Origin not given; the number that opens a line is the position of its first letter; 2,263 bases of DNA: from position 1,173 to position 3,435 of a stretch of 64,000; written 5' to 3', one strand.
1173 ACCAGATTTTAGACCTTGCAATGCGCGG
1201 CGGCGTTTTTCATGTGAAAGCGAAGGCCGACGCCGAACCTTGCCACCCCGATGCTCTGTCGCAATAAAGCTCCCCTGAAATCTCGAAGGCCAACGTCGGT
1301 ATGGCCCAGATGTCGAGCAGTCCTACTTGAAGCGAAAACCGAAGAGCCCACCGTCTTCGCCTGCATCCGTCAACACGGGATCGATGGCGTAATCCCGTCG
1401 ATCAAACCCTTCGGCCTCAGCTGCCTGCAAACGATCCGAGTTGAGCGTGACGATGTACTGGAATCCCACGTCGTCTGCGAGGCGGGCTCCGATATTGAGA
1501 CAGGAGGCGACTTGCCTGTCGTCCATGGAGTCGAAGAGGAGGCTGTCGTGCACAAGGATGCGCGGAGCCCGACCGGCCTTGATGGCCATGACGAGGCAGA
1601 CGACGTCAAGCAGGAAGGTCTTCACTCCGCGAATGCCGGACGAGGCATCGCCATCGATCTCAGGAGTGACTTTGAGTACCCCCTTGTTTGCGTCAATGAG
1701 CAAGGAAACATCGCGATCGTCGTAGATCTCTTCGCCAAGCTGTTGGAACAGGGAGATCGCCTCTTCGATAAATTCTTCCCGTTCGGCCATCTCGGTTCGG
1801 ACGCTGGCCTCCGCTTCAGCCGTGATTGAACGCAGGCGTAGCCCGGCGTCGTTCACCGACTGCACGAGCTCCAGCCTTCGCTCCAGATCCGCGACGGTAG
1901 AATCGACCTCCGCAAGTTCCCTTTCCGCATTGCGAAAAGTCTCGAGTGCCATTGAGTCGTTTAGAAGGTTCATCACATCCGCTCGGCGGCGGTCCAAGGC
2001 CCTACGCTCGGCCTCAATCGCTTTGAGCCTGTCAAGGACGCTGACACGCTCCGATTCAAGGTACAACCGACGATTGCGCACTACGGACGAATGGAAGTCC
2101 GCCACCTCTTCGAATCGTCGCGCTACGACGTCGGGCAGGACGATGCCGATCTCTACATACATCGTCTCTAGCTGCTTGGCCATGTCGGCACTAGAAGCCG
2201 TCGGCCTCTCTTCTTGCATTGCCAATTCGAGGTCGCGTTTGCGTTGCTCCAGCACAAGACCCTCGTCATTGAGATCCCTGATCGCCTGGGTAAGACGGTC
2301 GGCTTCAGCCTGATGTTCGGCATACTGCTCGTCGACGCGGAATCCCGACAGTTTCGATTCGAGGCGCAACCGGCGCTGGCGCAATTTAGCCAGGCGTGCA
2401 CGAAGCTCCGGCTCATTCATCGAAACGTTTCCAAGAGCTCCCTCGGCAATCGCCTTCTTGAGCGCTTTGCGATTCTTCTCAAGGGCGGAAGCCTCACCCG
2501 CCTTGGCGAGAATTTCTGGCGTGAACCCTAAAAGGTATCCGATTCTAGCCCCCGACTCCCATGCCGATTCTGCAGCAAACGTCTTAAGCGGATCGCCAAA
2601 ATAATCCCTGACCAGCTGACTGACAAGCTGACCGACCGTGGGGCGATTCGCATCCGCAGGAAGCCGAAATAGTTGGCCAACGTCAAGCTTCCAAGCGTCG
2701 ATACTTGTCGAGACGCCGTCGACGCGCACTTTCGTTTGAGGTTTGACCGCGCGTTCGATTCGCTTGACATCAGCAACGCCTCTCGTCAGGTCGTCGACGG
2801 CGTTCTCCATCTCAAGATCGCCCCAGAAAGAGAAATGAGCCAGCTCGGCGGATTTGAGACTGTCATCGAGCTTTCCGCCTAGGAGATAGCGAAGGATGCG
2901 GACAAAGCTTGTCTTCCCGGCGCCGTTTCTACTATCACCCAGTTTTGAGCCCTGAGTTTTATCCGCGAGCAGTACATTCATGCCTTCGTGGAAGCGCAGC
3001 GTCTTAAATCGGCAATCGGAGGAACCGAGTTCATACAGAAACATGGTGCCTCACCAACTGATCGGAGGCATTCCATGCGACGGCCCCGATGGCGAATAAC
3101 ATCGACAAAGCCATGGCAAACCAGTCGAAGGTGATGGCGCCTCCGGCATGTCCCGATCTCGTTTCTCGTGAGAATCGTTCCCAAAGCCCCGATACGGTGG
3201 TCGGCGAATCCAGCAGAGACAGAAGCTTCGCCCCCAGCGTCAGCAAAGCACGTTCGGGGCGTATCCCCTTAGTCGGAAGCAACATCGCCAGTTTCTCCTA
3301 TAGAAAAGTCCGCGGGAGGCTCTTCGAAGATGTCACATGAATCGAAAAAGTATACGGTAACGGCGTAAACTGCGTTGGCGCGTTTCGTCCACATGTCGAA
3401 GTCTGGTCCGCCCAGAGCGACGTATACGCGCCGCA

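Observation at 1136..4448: Compact three-gene defence-like operon (Mrr-like-domain protein, 84-aa protein, coiled-coil SMC/ABC ATPase) inserted next to tRNA-His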

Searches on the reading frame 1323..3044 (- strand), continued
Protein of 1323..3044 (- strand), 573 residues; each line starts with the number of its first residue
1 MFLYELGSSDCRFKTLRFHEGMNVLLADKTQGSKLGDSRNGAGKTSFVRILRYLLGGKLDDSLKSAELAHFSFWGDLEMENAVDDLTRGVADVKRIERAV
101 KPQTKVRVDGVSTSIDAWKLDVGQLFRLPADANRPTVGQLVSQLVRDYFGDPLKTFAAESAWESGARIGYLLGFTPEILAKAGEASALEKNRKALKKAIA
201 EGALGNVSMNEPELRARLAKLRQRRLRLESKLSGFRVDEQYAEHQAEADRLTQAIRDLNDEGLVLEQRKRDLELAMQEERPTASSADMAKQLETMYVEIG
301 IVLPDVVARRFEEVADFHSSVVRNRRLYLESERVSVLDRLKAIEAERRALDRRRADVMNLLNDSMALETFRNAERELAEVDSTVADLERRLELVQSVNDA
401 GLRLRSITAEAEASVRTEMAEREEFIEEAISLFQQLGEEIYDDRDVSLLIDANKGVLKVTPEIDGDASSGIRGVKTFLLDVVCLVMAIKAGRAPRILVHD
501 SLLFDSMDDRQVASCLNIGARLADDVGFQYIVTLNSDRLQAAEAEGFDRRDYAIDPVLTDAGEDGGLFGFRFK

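Call 63: fold_search(model_id=the predicted structure, library=pdb)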
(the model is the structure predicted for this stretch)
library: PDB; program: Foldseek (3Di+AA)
matches with E <= 10: 620; with E <= 0.001: 98
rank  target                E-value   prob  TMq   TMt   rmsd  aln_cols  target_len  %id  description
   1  9a6c_A                1.3e-22  1.00  0.55  0.54  36.2       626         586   17  Integrative model of YYDD-YYDB by crosslinking MS and deep learning (released 2024-09-18)
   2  9hqx_B                1.1e-11  1.00  0.37  0.34  36.5       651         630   16  Salmonella enterica Lamassu LmuACB bound to DNA duplex (released 2025-10-01)
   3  9hqu_A                5.3e-11  1.00  0.34  0.32  36.0       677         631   16  Salmonella enterica Lamassu LmuACB in nuclease sequestration state (released 2025-10-01)
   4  5xei                  1.7e-10  1.00  0.34  0.37  17.2       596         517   14  Crystal structure of the Smc head domain with a coiled coil and joint derived from Pyrococcus yayanosii (released 2017-06-07)
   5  9f5w_B                8.1e-10  1.00  0.34  0.36  16.1       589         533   12  Human condensin II - M18BP1 complex (released 2025-07-02)
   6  9q9h_A                1.7e-09  1.00  0.35  0.40  22.0       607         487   11  Cryo-EM structure of human Mre11-Rad50 complex bound to DNA (released 2025-10-01)
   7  7zr1_D                1.7e-09  1.00  0.30  0.23  54.1       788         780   11  Chaetomium thermophilum Mre11-Rad50-Nbs1 complex bound to ATPyS (composite structure) (released 2023-01-11)
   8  6wge_B                1.8e-09  1.00  0.32  0.37  20.3       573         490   12  Cryo-EM structure of human Cohesin-NIPBL-DNA complex without STAG1 (released 2020-05-20)
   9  7tve_E                2.2e-09  1.00  0.41  0.50  13.9       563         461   14  ATP and DNA bound SMC5/6 core complex (released 2022-06-22)
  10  7zr1_C                2.4e-09  1.00  0.33  0.25  46.1       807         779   12  Chaetomium thermophilum Mre11-Rad50-Nbs1 complex bound to ATPyS (composite structure) (released 2023-01-11)
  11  8wjn_A                2.8e-09  1.00  0.35  0.40  22.1       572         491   15  Cryo-EM structure of 6-subunit Smc5/6 head region (released 2024-06-26)
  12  9q9h_B                3.2e-09  1.00  0.35  0.40  20.5       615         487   11  Cryo-EM structure of human Mre11-Rad50 complex bound to DNA (released 2025-10-01)
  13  7w1m_B                4.2e-09  1.00  0.36  0.39  13.7       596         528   13  Cryo-EM structure of human cohesin-CTCF-DNA complex (released 2023-05-31)
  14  9nyg_B                4.7e-09  1.00  0.37  0.37  35.0       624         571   12  LmuABC-DNA (released 2025-12-17)
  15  9f5w_A                5.0e-09  1.00  0.32  0.35  25.8       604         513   14  Human condensin II - M18BP1 complex (released 2025-07-02)
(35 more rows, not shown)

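Call 79: search_protein_families(library=padloc, alignment_id=A6, max_evalue=0.00001)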
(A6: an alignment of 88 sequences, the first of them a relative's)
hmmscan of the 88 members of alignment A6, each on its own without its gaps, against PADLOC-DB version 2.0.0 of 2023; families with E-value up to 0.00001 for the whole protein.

A. member 1, L001:4866-6371:- (501 aa): 4 families
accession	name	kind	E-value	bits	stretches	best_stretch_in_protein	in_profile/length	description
PDLC05048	PDC-S58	-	5.1e-49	165.4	1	20-485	3-446/461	-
PDLC05046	PDC-S58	-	1.7e-22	77.7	2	272-409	222-360/452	-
PDLC01679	Cas13-ApeA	-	9.2e-17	59.5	1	306-473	15-183/187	Cas13-ApeA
PDLC01680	Cas13-ApeA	-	1.9e-13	48.7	1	307-466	10-171/175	Cas13-ApeA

B. families by the number of members that match (of 88 scanned): 210 families (the first 25 are shown)
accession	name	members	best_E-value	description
PDLC03963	SoFic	3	2e-111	-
PDLC04135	mad3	3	9.9e-27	mads_3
PDLC04966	PDC-S24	3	2.1e-21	-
PDLC04836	PDC-S04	3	1.1e-15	-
PDLC04840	PDC-S04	3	1.3e-14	-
PDLC04837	PDC-S04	3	4.8e-14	-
PDLC04839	PDC-S04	3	3.3e-11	-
PDLC04140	mad8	3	7.4e-11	mads_8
PDLC03802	RTasHel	2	6.3e-69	DRT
PDLC00132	GajB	2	5e-64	UrvD helicase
PDLC00117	GajB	2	1.1e-63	UrvD helicase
PDLC00114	GajB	2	1.1e-59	UrvD helicase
PDLC00127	GajB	2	3.8e-42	UrvD helicase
PDLC00130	GajB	2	2.4e-39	UrvD helicase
PDLC00123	GajB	2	6e-35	UrvD helicase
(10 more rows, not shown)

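Call 80: search_protein_families(library=pfam, alignment_id=A6, max_evalue=0.00001)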
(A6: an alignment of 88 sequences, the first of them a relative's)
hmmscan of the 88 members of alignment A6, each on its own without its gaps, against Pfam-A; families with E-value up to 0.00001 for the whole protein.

A. member 1, L001:4866-6371:- (501 aa): 2 families
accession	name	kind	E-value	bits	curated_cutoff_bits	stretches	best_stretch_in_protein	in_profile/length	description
PF18862.6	ApeA_NTD1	-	5.2e-52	177.4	25.5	1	22-314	1-271/271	ApeA N-terminal domain 1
PF18739.6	HEPN_Apea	-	2.5e-22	80.2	24.4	1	344-473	1-135/136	Apea-like HEPN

B. families by the number of members that match (of 88 scanned): 92 families (the first 25 are shown)
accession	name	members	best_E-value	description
PF13604.12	AAA_30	3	8.6e-57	AAA domain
PF00005.33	ABC_tran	3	1.4e-33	ABC transporter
PF02661.23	Fic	3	9.8e-18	Fic/DOC family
PF13245.12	AAA_19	3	1e-14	AAA domain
PF13538.12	UvrD_C_2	3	6.2e-10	UvrD-like helicase C-terminal domain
PF00232.24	Glyco_hydro_1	2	4.5e-142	Glycosyl hydrolase family 1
PF08751.17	TrwC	2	5.3e-83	TrwC relaxase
PF00580.27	UvrD-helicase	2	3.5e-55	UvrD/REP helicase N-terminal domain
PF00872.24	Transposase_mut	2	3e-39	Transposase, Mutator family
PF13361.12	UvrD_C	2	2e-36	UvrD-like helicase C-terminal domain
PF13784.11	Fic_N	2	3.9e-25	Fic/DOC family N-terminal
PF00664.28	ABC_membrane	2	5.8e-21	ABC transporter transmembrane region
PF01268.25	FTHFS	1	1.9e-207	Formate--tetrahydrofolate ligase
PF00821.23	PEPCK_GTP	1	1.7e-166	Phosphoenolpyruvate carboxykinase C-terminal P-loop domain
PF09370.16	PEP_hydrolase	1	6.6e-130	Phosphoenolpyruvate hydrolase-like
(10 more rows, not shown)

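Call 93: search_dna_similar(query=window:1323-3044:-, collection=plasmids, mode=protein, max_rows=12)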
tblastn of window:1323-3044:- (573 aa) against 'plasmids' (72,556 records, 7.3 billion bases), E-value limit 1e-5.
Records with a match: 46; places in all: 49; records where one place covers at least 80% of the query: 43.
Best place of each record, by identity: <60% 46.
By first word of the organism name: Streptomyces 12; Phaeobacter 7; Agrobacterium 4; Hymenobacter 2; Rhizobium 2; Sphingomonas 1; Paenarthrobacter 1; Embleya 1; Yoonia 1; Enterobacter 1; and 14 more.
By predicted mobility (MOB-suite, as given by PLSDB): non-mobilizable 21; mobilizable 15; conjugative 10.
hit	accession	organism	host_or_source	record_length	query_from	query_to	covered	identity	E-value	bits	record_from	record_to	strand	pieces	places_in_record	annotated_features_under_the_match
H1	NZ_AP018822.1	Sphingomonas bisphenolicum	-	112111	1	573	100%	34.0%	4e-71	255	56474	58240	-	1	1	ABC-three component system protein | ABC-three component system middle component 6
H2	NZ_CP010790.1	Phaeobacter gallaeciensis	cell culture,algae aquaculture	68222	13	572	98%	34.7%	8e-69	249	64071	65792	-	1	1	ABC-three component system protein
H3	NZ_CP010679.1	Phaeobacter gallaeciensis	cell culture,clam larvae aquaculture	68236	13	572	98%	34.7%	8e-69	249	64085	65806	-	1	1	ABC-three component system protein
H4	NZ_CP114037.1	Streptomyces sp. S465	plant,whole organism,soil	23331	2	573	100%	33.2%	2e-61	263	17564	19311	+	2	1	ABC-three component system middle component 6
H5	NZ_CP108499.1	Streptomyces sp. NBC_01240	-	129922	2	573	100%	33.1%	2e-70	253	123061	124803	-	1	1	ABC-three component system protein | ABC-three component system middle component 6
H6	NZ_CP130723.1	Streptomyces sp. NBC_01238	-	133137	2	573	100%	33.1%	2e-70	253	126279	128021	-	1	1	ABC-three component system protein | ABC-three component system middle component 6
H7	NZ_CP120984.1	Streptomyces sp. Alt3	-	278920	2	573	100%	32.8%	2e-68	248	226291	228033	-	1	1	ABC-three component system protein | ABC-three component system middle component 6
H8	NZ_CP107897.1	Streptomyces sp. NBC_00466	-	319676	2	573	100%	32.8%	3e-68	247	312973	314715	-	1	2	ABC-three component system protein | ABC-three component system middle component 6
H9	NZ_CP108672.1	Streptomyces sp. NBC_01023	-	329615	2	573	100%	32.8%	3e-68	247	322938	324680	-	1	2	ABC-three component system protein | ABC-three component system middle component 6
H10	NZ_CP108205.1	Streptomyces sp. NBC_00111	-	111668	2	573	100%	32.8%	6e-68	246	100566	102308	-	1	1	ABC-three component system protein | ABC-three component system middle component 6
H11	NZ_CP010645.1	Phaeobacter piscinae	cell culture,fish aquaculture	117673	6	572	99%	33.1%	3e-63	233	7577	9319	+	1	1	ABC-three component system protein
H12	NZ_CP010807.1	Phaeobacter piscinae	cell culture,cleaning system aquaculture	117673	6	572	99%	33.1%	3e-63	233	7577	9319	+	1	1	ABC-three component system protein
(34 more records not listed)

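Call 94: search_dna_similar(query=window:1323-3044:-, collection=phages, mode=protein, max_rows=12)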
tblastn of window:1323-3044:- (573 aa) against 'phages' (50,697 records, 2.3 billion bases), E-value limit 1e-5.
No match.

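Call 99: get_annotated_region(hit=H1, flank=5000)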
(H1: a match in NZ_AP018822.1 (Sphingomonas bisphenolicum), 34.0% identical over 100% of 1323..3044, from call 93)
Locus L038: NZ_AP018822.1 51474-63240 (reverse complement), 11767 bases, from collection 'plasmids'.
description: Sphingomonas bisphenolicum strain AO1 plasmid pBAR4, complete sequence
organism: Sphingomonas bisphenolicum (NCBI taxid 296544)
taxonomy: Bacteria; Pseudomonadota; Alphaproteobacteria; Sphingomonadales; Sphingomonadaceae; Sphingomonas; Sphingomonas bisphenolicum
host: -; source: -; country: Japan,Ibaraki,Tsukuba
typing (MOB-suite, as given by PLSDB): conjugative; relaxase MOBP; mating-pair formation MPF_T
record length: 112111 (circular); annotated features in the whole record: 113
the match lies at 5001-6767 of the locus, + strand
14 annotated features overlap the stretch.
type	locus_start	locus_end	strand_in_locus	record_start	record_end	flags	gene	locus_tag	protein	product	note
CDS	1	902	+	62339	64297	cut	-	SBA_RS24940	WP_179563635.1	type IV secretory system conjugative DNA transfer family protein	-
CDS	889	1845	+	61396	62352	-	-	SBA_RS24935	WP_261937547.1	LPD7 domain-containing protein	-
CDS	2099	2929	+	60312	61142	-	-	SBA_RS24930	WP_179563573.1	type IV toxin-antitoxin system AbiEi family antitoxin domain-containing protein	-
CDS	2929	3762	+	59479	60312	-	-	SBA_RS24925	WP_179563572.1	nucleotidyl transferase AbiEii/AbiGii toxin family protein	-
CDS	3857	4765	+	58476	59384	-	-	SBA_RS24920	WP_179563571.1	ABC-three component system protein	-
CDS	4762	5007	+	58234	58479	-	-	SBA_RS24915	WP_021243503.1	ABC-three component system middle component 6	-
CDS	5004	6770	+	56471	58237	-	-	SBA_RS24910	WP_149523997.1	ABC-three component system protein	-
CDS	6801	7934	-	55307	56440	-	-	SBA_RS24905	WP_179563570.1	relaxase/mobilization nuclease domain-containing protein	-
CDS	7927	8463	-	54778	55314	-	-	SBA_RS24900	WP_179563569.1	mobilization protein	-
CDS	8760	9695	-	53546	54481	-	-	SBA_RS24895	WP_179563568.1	ParB/RepB/Spo0J family partition protein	-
CDS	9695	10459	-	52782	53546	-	-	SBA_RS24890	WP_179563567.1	ParA family protein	-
CDS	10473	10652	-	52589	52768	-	-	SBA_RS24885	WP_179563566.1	hypothetical protein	-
CDS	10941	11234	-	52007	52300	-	-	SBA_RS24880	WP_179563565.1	hypothetical protein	-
CDS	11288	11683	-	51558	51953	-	-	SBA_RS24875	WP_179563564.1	DUF3768 domain-containing protein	-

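Call 100: get_annotated_region(hit=H2, flank=5000)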
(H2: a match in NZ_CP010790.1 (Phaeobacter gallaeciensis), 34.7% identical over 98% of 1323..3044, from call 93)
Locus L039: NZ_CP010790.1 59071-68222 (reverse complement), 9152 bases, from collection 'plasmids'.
description: Phaeobacter gallaeciensis strain P63 plasmid pP63_f, complete sequence
organism: Phaeobacter gallaeciensis (NCBI taxid 60890)
taxonomy: Bacteria; Pseudomonadota; Alphaproteobacteria; Rhodobacterales; Roseobacteraceae; Phaeobacter; Phaeobacter gallaeciensis
host: -; source: cell culture,algae aquaculture; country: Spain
typing (MOB-suite, as given by PLSDB): mobilizable; relaxase MOBP
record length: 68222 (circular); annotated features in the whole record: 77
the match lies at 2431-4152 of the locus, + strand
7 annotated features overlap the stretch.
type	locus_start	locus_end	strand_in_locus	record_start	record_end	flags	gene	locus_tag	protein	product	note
CDS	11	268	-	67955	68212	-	-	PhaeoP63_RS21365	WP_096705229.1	hypothetical protein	-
CDS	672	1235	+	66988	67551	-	-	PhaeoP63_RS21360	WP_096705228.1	recombinase family protein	GO:0006310 - DNA recombination [Evidence IEA]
CDS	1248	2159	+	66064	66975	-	-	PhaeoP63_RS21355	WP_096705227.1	ABC-three component system protein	-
CDS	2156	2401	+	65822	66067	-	-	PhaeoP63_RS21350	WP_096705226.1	ABC-three component system middle component 6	-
CDS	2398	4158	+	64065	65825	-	-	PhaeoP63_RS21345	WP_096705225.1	ABC-three component system protein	-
CDS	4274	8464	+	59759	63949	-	-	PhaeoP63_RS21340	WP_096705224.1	type ISP restriction/modification enzyme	-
CDS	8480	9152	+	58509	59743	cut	-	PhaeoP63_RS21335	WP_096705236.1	IS3 family transposase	-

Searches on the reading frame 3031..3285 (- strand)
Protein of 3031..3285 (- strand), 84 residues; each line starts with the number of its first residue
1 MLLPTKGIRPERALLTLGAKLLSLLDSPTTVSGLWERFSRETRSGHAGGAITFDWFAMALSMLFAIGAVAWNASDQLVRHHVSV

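Call 5: search_protein_families(library=pfam, proteins=[window:3031-3285:-], max_evalue=1)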
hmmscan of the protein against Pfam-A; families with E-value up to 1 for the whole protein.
window:3031-3285:- (84 aa): 1 family
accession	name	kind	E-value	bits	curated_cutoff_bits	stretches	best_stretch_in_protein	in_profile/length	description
PF20293.4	MC6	-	1.5e-16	60.6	27.2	1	3-79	1-75/76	ABC-three component (ABC-3C) system Middle Component 6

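Call 6: search_protein_families(library=padloc, proteins=[window:3031-3285:-], max_evalue=1)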
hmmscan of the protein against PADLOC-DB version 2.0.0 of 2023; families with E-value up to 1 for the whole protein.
window:3031-3285:- (84 aa): 0 families

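Call 7: search_protein_families(library=ncbifam, proteins=[window:3031-3285:-], max_evalue=1)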
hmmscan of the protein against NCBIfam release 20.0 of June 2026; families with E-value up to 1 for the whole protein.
window:3031-3285:- (84 aa): 0 families
